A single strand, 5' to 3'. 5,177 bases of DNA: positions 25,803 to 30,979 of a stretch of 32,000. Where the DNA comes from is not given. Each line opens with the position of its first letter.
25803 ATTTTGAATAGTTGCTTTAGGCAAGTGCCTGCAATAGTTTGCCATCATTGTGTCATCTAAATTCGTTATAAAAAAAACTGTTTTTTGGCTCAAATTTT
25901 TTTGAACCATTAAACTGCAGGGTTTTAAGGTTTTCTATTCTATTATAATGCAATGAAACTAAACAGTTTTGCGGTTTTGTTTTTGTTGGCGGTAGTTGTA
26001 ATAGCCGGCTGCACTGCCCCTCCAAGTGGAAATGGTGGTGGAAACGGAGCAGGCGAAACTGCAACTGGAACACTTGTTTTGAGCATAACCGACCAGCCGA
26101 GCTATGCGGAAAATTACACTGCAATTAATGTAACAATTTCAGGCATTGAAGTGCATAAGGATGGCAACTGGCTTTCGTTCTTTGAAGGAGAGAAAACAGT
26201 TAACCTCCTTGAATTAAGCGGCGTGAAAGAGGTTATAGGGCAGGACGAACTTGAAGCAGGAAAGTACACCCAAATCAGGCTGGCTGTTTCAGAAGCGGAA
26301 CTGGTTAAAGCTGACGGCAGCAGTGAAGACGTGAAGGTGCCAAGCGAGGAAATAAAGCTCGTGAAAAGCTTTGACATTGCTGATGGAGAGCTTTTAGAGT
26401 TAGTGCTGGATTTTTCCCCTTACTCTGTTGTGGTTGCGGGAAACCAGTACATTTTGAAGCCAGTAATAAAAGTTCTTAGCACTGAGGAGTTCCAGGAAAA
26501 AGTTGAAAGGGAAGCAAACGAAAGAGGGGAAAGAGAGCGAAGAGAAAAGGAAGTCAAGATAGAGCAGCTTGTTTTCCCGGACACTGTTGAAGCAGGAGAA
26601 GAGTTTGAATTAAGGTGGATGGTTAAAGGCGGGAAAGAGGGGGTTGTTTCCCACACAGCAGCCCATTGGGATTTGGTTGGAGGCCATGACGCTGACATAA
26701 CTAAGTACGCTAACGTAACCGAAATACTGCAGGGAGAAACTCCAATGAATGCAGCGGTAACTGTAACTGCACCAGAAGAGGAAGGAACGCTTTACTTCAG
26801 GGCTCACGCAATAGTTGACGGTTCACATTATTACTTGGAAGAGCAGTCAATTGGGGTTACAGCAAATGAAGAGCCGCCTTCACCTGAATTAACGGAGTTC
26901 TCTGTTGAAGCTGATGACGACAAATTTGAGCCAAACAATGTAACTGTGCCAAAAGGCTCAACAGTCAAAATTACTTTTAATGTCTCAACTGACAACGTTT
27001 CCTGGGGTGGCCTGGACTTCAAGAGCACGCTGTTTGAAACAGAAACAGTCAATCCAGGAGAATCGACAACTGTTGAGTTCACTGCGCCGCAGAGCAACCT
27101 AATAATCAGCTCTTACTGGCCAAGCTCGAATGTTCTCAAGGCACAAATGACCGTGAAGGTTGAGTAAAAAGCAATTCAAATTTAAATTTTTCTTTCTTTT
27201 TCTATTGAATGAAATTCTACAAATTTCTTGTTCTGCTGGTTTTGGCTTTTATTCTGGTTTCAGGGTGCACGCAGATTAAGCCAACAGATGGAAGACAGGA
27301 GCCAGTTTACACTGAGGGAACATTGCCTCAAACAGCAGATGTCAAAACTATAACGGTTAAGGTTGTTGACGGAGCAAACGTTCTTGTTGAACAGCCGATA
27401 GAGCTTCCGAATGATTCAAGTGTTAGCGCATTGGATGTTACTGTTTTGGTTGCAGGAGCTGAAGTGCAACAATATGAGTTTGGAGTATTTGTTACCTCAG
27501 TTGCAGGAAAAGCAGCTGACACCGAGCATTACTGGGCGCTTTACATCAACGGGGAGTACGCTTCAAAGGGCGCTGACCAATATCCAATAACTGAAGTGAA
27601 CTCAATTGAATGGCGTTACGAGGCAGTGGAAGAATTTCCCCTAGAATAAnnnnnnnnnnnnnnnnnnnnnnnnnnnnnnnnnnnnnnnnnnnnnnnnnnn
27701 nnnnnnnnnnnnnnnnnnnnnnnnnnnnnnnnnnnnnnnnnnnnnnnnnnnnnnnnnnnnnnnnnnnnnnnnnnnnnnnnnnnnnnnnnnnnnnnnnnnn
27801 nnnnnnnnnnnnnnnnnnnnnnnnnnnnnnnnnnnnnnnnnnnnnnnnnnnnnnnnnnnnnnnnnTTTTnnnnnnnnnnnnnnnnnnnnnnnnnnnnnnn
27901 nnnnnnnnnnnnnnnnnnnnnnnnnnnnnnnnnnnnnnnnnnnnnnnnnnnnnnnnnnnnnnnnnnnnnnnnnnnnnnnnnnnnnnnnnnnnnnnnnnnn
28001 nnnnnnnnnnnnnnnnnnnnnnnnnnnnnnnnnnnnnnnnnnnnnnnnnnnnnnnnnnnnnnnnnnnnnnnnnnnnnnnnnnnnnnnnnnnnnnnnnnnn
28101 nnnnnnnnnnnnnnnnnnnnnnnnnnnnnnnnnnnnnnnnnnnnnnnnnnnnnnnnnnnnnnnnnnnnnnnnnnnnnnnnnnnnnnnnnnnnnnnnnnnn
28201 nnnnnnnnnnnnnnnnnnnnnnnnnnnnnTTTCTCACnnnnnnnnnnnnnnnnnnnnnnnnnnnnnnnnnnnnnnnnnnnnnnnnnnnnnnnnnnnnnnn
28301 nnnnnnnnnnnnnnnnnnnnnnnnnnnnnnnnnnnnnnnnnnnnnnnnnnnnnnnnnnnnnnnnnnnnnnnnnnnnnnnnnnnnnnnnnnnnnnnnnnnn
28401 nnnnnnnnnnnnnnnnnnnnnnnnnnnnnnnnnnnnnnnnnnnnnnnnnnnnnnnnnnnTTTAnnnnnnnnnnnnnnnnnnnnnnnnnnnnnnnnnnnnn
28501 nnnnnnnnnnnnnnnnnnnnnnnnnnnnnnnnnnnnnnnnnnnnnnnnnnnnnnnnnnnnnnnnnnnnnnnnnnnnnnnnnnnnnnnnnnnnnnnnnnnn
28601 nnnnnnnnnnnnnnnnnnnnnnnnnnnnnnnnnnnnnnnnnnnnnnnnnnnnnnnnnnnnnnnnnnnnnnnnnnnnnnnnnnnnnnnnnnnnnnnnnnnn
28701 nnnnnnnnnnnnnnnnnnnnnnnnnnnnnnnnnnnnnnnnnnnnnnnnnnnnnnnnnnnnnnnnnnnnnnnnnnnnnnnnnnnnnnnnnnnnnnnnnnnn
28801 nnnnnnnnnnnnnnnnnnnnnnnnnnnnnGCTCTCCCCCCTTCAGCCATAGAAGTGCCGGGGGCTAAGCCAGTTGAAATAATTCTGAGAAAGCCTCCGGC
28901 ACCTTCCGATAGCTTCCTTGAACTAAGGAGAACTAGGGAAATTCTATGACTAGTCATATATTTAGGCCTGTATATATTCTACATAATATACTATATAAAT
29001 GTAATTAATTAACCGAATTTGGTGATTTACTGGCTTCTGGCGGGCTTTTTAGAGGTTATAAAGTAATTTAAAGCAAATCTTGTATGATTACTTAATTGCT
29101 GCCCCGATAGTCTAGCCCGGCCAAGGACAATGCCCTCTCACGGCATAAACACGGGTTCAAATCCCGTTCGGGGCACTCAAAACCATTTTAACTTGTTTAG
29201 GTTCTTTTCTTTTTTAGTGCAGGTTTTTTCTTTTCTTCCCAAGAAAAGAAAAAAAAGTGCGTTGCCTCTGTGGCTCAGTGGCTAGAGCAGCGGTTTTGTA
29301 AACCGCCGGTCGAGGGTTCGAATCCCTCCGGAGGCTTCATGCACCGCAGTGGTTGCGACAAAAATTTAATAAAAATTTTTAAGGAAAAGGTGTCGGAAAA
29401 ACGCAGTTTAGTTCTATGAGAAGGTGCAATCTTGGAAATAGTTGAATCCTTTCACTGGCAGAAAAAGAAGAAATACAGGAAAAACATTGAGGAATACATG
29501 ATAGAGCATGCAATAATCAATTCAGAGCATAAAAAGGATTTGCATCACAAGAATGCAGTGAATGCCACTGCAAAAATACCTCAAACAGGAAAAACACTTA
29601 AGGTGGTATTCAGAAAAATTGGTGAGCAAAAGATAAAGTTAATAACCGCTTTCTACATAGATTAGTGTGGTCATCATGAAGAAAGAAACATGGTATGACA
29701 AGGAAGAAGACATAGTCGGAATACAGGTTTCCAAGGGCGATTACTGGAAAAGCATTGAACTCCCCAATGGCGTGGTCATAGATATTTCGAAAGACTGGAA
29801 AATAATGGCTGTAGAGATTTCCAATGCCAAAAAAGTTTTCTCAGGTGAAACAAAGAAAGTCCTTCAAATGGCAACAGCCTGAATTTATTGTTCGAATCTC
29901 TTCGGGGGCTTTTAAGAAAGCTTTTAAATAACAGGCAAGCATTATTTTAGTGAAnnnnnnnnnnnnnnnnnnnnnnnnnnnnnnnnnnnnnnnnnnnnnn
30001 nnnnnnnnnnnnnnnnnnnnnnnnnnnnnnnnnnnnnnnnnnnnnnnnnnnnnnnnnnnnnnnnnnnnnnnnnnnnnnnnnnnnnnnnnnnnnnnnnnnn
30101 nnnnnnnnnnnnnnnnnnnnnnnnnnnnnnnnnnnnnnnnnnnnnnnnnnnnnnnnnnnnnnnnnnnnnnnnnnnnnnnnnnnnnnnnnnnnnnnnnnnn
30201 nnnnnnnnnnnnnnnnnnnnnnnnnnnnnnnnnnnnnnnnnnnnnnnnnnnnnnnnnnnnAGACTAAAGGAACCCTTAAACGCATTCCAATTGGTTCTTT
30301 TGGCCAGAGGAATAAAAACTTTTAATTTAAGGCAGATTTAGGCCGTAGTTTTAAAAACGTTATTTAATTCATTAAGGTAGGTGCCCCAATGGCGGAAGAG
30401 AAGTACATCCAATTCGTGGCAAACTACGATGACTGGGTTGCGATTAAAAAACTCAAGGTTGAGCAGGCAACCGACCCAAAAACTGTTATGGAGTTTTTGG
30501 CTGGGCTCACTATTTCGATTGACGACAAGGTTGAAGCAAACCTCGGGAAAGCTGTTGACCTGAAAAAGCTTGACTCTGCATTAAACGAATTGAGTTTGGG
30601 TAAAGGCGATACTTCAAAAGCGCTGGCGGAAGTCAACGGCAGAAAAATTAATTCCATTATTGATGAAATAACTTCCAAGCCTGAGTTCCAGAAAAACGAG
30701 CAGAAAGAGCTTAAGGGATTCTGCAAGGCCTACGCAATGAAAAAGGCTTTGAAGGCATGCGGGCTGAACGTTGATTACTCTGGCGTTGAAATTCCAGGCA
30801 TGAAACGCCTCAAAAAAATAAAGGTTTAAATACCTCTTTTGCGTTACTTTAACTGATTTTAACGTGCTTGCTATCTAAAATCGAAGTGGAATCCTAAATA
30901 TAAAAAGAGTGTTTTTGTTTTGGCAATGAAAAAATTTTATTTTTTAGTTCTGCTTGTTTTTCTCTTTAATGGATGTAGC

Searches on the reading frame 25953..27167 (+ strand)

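Call 7: search_protein_families(library=pfam, proteins=[window:25953-27167:+])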
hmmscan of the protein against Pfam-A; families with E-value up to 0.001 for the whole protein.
window:25953-27167:+ (404 aa): 2 families
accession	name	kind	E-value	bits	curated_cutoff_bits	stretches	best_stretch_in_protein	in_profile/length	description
PF14321.11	DUF4382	-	5.9e-26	91.8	25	1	38-170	1-136/136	Domain of unknown function (DUF4382)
PF13473.12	Cupredoxin_1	-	4.2e-07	30.4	27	1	312-378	19-82/104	Cupredoxin-like domain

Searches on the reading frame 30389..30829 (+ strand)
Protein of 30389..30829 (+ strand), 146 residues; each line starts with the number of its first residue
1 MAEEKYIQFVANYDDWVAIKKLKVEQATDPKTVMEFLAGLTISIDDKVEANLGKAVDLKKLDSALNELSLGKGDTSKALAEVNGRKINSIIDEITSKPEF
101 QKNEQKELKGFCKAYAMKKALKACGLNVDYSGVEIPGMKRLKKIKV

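Call 61: find_encoding_contigs(protein=window:30389-30829:+, flank=10000, max_places=2)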
Protein window:30389-30829:+ (146 aa): 24 contigs read that carry it; 2 places shown.
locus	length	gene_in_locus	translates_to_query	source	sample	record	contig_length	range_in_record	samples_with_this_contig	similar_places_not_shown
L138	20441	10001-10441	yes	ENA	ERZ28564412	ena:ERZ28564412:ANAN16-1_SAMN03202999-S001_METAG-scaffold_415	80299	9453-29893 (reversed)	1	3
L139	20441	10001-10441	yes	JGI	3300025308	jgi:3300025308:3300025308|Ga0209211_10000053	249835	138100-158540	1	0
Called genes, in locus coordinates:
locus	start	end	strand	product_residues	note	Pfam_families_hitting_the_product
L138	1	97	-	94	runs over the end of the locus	-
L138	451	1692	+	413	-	PF01409:tRNA-synt_2d (weak), PF13393:tRNA-synt_His, PF03129:HGTP_anticodon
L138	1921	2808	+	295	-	PF00413:Peptidase_M10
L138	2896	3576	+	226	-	PF06026:Rib_5-P_isom_A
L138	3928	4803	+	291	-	PF12483:GIDE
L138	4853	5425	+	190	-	PF04011:LemA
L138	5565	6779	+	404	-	PF14321:DUF4382, PF13473:Cupredoxin_1 (weak)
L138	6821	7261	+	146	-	PF14478:DUF4430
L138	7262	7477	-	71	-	-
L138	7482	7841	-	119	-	-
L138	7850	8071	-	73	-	-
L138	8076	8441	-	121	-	-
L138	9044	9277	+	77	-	-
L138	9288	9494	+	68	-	PF10049:DUF2283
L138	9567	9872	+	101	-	-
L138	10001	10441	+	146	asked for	PF10869:DUF2666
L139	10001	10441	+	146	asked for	PF10869:DUF2666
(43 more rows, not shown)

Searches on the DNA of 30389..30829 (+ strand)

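Call 63: search_rna_families(sources=[L139, L140], threshold=gathering)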
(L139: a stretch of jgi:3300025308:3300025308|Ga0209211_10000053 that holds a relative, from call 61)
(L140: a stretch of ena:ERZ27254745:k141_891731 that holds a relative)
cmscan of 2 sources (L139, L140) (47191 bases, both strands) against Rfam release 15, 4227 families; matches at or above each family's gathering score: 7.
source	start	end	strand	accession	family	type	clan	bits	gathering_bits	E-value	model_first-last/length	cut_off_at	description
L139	8876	8948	+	RF00005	tRNA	Gene; tRNA;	CL00001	70.3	29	1.9e-13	1-71/71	no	tRNA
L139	8713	8787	+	RF00005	tRNA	Gene; tRNA;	CL00001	63.6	29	1.3e-11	1-71/71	no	tRNA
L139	3763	3889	+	RF00005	tRNA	Gene; tRNA;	CL00001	61.8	29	4.1e-11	1-71/71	no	tRNA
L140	26295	26366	+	RF00005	tRNA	Gene; tRNA;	CL00001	59.4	29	1.9e-10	1-71/71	no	tRNA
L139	1751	1843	+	RF00005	tRNA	Gene; tRNA;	CL00001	54.9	29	3.3e-09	1-71/71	no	tRNA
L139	328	399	+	RF00005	tRNA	Gene; tRNA;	CL00001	52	29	2.1e-08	1-71/71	no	tRNA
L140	26371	26486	+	RF00005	tRNA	Gene; tRNA;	CL00001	36.7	29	0.00033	1-71/71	no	tRNA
